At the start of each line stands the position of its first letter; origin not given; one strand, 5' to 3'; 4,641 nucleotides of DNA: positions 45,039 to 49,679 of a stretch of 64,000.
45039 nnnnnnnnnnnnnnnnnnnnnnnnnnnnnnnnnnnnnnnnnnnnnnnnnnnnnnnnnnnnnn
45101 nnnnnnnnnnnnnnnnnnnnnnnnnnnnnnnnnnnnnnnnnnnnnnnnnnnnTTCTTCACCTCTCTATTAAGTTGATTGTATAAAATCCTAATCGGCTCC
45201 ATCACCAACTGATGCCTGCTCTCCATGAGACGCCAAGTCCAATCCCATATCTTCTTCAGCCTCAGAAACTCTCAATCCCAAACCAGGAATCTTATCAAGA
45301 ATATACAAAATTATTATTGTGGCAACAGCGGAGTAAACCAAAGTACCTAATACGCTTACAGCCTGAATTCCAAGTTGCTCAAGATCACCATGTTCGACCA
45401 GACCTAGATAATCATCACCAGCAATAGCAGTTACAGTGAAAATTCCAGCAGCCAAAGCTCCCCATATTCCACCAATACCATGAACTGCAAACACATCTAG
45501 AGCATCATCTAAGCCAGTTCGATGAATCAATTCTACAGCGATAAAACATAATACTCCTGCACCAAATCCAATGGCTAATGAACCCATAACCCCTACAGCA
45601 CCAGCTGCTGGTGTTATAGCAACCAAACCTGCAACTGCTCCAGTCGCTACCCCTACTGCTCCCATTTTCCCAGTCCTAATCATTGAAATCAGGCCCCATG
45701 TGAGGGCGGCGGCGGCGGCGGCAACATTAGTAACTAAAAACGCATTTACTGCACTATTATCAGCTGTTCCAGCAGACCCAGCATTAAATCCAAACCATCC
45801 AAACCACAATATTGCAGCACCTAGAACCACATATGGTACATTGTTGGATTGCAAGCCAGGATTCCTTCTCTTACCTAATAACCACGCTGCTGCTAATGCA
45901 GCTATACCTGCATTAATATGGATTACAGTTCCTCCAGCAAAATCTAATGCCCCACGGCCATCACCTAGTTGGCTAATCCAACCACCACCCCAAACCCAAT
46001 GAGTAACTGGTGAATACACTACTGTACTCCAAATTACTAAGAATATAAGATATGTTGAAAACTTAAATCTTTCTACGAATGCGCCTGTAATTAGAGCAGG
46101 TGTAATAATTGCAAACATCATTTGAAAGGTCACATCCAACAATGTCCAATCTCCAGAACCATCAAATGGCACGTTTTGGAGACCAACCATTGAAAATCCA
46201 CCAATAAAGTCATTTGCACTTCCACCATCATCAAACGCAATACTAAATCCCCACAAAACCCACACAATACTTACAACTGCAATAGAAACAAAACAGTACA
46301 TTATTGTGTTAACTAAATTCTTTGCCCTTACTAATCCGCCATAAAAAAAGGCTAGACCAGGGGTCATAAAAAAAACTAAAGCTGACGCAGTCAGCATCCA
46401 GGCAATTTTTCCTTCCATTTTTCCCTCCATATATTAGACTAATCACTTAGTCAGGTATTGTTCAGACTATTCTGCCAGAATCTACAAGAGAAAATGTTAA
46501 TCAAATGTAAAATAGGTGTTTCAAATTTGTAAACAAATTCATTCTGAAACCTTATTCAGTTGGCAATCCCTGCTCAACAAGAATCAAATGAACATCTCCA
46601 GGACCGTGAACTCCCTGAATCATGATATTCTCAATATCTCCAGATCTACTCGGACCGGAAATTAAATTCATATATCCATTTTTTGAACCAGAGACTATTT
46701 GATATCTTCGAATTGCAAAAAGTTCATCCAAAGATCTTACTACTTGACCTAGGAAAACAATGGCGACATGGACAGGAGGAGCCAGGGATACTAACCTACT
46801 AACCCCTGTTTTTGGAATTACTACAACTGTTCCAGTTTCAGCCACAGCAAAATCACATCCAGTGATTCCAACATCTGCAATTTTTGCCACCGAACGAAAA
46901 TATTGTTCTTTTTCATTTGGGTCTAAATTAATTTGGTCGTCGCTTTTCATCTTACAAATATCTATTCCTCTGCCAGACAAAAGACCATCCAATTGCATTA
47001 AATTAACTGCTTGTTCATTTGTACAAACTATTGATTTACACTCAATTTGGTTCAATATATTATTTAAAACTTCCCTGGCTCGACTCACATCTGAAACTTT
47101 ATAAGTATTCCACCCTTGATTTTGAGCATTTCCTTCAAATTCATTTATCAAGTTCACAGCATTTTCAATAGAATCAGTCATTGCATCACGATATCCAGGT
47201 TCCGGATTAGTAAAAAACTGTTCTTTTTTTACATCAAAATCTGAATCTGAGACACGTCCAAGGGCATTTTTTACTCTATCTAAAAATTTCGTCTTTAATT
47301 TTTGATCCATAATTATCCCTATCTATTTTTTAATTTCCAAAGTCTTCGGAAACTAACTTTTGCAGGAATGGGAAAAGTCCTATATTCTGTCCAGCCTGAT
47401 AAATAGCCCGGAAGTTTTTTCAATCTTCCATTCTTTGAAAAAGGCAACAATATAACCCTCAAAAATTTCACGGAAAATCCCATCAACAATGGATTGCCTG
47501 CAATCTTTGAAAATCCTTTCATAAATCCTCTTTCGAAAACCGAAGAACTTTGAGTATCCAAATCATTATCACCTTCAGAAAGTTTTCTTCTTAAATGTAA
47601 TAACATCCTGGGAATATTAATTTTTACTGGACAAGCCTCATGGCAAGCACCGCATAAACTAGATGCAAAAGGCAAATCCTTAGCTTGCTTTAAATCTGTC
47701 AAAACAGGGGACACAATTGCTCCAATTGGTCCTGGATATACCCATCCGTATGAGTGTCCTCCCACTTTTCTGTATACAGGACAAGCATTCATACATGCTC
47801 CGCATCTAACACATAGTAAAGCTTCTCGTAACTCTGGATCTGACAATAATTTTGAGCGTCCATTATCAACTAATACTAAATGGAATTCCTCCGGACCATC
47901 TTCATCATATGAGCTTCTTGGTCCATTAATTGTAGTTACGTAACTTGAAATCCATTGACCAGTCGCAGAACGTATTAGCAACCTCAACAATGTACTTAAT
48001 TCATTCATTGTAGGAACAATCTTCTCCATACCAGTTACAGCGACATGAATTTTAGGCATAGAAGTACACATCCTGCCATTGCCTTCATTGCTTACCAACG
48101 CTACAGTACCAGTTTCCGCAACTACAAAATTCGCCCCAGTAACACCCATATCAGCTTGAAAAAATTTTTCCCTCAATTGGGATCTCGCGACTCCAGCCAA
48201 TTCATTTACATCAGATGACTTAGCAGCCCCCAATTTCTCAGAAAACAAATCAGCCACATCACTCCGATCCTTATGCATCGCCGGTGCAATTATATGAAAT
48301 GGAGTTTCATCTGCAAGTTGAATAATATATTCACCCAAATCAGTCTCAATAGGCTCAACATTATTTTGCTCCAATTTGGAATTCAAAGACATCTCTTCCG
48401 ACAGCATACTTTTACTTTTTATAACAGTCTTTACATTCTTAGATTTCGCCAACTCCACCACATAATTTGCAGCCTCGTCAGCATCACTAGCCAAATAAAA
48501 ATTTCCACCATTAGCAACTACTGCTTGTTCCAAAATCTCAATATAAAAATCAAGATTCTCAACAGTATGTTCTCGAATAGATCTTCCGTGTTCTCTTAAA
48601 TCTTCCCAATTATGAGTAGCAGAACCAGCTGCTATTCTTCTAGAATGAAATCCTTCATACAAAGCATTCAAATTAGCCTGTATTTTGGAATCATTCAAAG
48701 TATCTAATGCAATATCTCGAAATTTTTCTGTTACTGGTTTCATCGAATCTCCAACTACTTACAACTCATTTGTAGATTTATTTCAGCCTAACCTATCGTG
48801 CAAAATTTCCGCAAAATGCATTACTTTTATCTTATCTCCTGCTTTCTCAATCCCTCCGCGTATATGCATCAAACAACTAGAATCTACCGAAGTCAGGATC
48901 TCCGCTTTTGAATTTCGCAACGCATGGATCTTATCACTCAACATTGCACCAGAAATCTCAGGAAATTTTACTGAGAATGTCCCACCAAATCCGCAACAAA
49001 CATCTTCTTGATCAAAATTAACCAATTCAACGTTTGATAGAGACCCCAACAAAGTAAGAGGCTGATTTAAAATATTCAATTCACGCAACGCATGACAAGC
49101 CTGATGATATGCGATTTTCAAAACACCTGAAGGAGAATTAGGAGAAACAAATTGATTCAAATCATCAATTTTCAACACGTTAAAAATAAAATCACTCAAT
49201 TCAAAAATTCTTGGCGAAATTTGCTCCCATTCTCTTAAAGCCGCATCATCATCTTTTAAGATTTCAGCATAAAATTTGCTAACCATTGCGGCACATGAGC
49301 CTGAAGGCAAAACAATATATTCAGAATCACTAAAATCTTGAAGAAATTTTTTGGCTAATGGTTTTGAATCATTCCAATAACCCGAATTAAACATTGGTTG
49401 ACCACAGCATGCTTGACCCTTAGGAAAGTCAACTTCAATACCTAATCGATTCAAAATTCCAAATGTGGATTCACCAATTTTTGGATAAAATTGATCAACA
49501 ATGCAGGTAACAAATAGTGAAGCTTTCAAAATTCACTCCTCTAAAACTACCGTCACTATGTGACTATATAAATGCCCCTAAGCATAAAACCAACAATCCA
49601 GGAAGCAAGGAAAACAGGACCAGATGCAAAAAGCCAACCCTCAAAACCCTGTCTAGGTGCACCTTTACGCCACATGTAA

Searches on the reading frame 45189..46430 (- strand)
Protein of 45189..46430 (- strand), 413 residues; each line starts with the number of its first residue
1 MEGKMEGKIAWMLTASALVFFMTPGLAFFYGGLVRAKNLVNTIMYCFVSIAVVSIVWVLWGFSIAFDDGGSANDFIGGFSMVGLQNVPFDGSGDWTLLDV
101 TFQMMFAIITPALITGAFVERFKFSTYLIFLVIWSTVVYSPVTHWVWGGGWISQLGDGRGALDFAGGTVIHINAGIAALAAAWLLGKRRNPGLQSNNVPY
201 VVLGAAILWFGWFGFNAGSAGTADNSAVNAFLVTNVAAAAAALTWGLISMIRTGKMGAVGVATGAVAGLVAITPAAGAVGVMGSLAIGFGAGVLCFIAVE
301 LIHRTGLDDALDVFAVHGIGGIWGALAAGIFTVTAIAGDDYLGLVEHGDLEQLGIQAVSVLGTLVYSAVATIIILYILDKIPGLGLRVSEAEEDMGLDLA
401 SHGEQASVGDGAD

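Call 70: search_protein_families(library=pfam, max_evalue=0.000001, proteins=[window:45189-46430:-])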
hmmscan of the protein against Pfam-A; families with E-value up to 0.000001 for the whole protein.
window:45189-46430:- (413 aa): 1 family
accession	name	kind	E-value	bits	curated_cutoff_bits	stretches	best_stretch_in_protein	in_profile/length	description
PF00909.26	Ammonium_transp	-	3.9e-124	414.9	23.2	1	10-406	1-398/399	Ammonium Transporter Family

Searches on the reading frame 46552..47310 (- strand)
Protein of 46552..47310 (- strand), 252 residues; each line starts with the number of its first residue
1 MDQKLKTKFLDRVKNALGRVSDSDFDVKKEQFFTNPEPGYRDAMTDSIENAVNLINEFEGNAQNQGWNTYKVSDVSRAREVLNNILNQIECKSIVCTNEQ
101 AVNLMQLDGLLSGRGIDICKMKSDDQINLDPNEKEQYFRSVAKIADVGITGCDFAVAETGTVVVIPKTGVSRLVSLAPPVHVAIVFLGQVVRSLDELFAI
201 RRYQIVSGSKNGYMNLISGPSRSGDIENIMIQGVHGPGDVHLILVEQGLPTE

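Call 71: search_protein_families(library=pfam, max_evalue=0.000001, proteins=[window:46552-47310:-])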
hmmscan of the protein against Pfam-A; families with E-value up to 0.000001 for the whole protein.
window:46552-47310:- (252 aa): 1 family
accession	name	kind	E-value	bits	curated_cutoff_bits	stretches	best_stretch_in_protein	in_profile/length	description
PF02589.21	LUD_dom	-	1.8e-34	119.5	22.6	1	55-245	1-189/189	LUD domain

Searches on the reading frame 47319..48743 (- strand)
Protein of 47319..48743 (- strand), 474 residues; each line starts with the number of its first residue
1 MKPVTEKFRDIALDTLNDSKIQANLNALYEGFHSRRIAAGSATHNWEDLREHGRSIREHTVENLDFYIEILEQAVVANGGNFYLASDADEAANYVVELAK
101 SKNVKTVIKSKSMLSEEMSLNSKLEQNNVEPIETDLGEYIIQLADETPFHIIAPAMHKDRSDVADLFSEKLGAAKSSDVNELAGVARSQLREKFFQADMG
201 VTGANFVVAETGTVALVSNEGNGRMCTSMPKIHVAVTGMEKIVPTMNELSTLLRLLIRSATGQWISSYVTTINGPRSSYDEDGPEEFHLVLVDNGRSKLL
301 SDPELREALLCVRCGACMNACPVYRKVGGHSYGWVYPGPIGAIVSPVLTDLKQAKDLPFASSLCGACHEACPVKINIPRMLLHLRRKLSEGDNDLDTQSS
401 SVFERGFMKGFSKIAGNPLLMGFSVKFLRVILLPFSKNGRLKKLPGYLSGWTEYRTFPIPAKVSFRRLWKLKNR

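Call 71: search_protein_families(library=pfam, max_evalue=0.000001, proteins=[window:47319-48743:-])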
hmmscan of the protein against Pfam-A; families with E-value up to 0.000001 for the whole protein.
window:47319-48743:- (474 aa): 3 families
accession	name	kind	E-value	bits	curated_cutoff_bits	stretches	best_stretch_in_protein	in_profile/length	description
PF02589.21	LUD_dom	-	9e-53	179.2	22.6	1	69-292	2-189/189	LUD domain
PF13183.11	Fer4_8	-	6.1e-13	49.6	27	1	308-375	2-68/68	4Fe-4S dicluster domain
PF11870.13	LutB_C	-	7e-10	39.6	26.8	1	399-473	22-87/88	Lactate utilisation protein B, C-terminal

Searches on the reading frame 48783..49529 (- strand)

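Call 71: search_protein_families(library=pfam, max_evalue=0.000001, proteins=[window:48783-49529:-])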
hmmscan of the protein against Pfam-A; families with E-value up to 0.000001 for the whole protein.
window:48783-49529:- (248 aa): 1 family
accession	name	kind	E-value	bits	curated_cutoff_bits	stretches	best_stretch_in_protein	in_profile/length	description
PF02754.22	CCG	-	1.4e-31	108.9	20.6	2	5-83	3-84/85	Cysteine-rich domain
